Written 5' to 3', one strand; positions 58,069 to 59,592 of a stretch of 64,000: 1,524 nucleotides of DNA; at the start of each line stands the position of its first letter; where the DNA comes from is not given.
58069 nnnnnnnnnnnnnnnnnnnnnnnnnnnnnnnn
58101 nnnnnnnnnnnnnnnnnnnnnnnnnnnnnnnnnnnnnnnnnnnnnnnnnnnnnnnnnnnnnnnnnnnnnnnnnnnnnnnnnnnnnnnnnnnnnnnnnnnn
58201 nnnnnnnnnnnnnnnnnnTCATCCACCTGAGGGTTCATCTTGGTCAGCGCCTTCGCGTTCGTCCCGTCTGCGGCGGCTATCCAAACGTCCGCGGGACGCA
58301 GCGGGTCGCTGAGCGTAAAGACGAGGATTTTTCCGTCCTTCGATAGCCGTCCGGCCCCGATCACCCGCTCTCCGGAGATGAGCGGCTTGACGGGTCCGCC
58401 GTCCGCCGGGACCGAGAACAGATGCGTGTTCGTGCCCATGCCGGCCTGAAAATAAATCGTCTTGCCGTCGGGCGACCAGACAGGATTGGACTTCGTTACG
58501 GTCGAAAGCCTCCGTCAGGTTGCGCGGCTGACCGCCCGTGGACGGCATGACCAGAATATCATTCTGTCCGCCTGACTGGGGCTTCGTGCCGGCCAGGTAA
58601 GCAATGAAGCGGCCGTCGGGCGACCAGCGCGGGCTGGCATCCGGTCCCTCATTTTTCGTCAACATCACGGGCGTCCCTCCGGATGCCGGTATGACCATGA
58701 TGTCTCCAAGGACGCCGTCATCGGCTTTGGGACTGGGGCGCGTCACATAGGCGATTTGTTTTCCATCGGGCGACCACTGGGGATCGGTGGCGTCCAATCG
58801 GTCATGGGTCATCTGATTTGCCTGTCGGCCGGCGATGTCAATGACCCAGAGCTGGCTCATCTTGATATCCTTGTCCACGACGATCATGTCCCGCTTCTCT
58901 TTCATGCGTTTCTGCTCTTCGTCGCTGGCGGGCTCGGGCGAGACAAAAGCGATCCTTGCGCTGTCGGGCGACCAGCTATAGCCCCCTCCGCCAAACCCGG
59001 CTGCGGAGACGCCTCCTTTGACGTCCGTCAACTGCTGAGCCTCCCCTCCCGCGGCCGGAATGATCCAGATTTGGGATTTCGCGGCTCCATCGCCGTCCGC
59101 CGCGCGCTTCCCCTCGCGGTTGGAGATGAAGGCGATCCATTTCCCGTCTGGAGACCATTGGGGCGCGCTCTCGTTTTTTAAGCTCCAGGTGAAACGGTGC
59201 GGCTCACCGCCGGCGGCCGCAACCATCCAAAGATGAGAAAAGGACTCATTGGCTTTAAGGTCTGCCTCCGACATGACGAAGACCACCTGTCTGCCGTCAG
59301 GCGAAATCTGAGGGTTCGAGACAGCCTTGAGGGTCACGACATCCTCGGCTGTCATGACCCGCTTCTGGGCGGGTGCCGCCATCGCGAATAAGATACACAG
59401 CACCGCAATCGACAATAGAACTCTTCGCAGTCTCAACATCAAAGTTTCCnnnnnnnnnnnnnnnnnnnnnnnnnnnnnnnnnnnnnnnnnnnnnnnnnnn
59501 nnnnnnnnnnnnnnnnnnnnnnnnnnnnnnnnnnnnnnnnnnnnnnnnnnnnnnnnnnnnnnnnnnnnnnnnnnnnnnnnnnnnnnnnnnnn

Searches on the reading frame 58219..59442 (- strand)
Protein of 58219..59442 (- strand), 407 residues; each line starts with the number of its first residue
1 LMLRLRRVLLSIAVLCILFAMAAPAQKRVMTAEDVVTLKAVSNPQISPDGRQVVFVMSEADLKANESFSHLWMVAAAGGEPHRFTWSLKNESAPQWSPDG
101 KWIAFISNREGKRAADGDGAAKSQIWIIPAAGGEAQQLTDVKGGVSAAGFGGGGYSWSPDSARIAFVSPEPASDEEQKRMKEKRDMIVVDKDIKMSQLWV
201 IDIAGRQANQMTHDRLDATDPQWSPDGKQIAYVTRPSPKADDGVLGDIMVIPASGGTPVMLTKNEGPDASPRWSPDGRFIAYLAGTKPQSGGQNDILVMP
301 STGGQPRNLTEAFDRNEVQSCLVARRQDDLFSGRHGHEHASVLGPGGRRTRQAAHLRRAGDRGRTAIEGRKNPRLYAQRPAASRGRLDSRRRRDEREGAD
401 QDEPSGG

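Call 19: search_protein_families(library=pfam, proteins=[window:58219-59442:-], max_evalue=0.01)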
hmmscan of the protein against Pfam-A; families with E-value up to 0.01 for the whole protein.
window:58219-59442:- (407 aa): 3 families
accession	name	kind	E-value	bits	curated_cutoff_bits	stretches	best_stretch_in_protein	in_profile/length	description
PF07676.18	PD40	-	2.4e-26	91.5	20.9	3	90-112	10-33/38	WD40-like Beta Propeller Repeat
PF00930.27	DPPIV_N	-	2.1e-13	50.2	22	0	197-234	24-61/354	Dipeptidyl peptidase IV (DPP IV) N-terminal region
PF19283.4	APEH_N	-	6.7e-05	22.6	23.1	1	49-192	33-176/274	Acylamino-acid-releasing enzyme, N-terminal domain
